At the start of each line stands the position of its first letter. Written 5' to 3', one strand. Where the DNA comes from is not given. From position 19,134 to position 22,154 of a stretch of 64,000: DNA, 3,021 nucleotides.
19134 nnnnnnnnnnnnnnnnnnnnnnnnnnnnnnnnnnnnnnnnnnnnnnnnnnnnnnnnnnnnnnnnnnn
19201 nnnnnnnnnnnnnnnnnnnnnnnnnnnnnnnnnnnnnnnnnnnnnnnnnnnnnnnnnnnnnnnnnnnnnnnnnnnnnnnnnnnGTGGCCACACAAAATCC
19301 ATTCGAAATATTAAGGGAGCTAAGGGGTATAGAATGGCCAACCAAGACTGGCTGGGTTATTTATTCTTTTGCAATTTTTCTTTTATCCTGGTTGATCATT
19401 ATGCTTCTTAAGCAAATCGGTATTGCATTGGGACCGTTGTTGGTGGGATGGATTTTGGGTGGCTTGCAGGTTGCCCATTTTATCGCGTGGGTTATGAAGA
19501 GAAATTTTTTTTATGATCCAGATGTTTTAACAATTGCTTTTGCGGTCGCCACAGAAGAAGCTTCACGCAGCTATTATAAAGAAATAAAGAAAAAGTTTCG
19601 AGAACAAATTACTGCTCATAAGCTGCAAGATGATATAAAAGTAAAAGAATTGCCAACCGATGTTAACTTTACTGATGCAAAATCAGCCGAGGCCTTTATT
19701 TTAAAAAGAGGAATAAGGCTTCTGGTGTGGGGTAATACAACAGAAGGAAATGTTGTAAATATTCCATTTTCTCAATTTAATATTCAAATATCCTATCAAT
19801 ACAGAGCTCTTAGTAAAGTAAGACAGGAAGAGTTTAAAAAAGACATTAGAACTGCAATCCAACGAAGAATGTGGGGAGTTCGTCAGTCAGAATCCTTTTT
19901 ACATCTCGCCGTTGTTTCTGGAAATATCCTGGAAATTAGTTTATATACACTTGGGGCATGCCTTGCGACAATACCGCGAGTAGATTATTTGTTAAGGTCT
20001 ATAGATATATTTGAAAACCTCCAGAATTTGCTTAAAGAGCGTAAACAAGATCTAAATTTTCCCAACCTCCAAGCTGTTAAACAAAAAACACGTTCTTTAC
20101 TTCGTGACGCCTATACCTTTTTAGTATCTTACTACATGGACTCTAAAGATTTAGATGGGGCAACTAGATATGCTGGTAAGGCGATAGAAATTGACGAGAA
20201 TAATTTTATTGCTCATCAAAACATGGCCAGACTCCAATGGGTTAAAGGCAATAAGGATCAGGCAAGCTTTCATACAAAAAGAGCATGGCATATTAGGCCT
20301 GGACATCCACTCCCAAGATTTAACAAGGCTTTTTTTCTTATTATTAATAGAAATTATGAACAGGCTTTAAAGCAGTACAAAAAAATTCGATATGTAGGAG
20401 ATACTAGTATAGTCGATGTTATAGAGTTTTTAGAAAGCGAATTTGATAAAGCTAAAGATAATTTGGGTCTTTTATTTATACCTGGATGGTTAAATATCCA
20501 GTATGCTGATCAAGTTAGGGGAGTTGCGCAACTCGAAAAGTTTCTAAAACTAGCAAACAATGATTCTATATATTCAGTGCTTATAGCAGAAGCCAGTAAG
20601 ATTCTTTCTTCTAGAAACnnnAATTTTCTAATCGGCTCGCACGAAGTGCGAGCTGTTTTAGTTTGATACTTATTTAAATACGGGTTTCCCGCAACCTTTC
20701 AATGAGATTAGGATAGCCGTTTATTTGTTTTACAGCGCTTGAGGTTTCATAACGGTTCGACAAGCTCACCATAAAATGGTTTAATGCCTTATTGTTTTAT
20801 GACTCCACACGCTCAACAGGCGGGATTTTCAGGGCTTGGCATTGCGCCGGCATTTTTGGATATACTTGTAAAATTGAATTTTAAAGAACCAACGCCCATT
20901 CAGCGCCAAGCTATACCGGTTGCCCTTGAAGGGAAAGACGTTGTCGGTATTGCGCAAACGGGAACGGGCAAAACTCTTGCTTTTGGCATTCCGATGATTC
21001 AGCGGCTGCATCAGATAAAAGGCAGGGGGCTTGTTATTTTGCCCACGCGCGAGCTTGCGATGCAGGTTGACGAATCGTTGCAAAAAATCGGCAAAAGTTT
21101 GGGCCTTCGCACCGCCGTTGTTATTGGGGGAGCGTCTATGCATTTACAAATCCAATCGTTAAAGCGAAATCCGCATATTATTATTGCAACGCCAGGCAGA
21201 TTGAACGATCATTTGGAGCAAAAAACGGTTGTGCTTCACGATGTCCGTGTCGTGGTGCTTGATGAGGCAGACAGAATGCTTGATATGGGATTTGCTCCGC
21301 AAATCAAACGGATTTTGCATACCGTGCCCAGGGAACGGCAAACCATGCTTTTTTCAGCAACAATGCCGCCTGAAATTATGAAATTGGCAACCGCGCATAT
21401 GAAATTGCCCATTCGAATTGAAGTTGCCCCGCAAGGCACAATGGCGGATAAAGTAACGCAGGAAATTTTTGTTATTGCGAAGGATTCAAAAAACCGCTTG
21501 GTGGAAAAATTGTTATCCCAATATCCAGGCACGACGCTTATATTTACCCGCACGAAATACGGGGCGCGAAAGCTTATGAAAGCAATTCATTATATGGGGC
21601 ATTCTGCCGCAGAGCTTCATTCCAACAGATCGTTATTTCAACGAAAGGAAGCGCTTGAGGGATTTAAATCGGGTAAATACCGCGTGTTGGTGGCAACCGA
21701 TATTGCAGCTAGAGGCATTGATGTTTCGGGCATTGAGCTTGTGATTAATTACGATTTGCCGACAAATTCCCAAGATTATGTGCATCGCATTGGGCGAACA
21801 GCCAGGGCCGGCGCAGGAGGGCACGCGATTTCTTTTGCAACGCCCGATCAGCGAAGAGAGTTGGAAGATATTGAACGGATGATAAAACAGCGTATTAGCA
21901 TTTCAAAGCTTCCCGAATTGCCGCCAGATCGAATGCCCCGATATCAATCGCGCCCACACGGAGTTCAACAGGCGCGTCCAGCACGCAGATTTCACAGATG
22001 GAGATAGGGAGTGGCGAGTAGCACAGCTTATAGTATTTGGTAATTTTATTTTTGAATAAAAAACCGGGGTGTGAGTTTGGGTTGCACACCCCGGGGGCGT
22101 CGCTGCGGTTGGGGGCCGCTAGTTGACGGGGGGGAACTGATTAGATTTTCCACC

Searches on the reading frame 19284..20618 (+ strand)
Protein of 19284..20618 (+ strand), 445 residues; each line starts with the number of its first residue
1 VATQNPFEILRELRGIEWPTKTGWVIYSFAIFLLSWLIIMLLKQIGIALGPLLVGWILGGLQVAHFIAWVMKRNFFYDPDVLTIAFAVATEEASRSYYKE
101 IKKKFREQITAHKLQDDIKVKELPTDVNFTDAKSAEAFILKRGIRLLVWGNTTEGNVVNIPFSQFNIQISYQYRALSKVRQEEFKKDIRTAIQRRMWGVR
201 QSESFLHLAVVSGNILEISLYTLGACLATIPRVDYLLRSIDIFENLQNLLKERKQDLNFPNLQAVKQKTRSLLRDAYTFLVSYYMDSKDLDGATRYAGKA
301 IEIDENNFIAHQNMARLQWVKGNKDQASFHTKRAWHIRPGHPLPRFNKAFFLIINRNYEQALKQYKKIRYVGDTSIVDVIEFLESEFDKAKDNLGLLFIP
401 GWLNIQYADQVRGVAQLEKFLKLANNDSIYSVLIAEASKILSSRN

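Call 29: search_protein_families(library=pfam, proteins=[window:19284-20618:+], max_evalue=0.001)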
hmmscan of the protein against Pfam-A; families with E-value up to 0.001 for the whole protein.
window:19284-20618:+ (445 aa): 4 families
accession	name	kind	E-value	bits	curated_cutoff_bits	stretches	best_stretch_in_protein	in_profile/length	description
PF14559.12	TPR_19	-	2.2e-06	28.3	25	0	285-328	2-45/68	Tetratricopeptide repeat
PF07719.23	TPR_2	-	1.1e-05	25.6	27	0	283-307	10-34/34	Tetratricopeptide repeat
PF13431.12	TPR_17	-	7.3e-05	23.2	24.4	0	299-318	4-23/34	Tetratricopeptide repeat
PF00515.34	TPR_1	-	0.00055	20.1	27.8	0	284-307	11-34/34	Tetratricopeptide repeat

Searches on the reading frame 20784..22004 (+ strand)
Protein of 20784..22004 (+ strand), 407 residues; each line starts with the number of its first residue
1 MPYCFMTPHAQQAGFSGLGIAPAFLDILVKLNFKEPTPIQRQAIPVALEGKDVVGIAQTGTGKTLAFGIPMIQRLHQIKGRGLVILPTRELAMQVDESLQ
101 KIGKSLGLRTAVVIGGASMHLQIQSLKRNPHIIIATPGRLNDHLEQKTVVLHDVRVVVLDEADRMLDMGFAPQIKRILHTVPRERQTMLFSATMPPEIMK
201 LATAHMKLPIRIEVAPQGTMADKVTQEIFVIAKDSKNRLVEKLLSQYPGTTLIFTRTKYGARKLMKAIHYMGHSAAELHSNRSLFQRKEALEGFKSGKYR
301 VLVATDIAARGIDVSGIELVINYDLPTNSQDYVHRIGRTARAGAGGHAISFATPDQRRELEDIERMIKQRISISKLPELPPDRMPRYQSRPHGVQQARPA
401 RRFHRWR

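Call 29: search_protein_families(library=pfam, proteins=[window:20784-22004:+], max_evalue=0.001)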
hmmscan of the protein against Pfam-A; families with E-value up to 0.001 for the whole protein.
window:20784-22004:+ (407 aa): 3 families
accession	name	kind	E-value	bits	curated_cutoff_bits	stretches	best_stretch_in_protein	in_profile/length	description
PF00270.35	DEAD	-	1.8e-54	184.4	26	1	37-199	1-165/167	DEAD/DEAH box helicase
PF00271.37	Helicase_C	-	1.8e-29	102.6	23.5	1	236-343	2-110/110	Helicase conserved C-terminal domain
PF04851.21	ResIII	-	7.6e-09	36.1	22.5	1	40-194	8-162/164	Type III restriction enzyme, res subunit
